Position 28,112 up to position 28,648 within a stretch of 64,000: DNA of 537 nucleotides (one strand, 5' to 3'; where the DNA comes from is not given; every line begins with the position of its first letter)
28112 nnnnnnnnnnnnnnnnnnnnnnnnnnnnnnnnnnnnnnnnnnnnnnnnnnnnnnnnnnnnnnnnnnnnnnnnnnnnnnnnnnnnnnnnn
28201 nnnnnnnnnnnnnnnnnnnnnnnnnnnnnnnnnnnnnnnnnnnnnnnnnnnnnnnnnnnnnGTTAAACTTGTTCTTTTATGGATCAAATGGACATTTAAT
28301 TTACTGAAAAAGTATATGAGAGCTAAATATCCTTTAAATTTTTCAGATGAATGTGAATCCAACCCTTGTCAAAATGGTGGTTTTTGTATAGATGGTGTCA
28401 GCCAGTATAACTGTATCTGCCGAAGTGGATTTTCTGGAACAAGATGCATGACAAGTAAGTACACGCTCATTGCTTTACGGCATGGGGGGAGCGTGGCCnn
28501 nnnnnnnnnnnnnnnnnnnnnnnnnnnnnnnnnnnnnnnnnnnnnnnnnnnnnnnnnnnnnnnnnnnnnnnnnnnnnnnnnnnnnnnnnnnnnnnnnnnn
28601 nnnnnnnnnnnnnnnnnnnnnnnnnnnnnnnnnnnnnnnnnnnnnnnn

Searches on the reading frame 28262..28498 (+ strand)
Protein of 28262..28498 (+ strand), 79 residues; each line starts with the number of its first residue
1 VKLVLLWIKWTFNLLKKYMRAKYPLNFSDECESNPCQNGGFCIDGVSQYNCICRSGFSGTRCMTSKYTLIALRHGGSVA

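Call 29: search_protein_families(library=pfam, proteins=[window:28262-28498:+], max_evalue=0.01)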
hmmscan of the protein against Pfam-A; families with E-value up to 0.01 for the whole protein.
window:28262-28498:+ (79 aa): 4 families
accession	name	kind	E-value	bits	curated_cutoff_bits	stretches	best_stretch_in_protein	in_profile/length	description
PF00008.33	EGF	-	2e-09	38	21.5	1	31-60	1-31/32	EGF-like domain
PF12661.13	hEGF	-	1.3e-06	29.1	29.3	1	36-57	1-22/22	Human growth factor-like EGF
PF25024.1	EGF_TEN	-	0.00034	20.7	65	1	30-65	94-125/234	Teneurin EGF domain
PF07974.19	EGF_2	-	0.00045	21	22.1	1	31-62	1-32/32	EGF-like domain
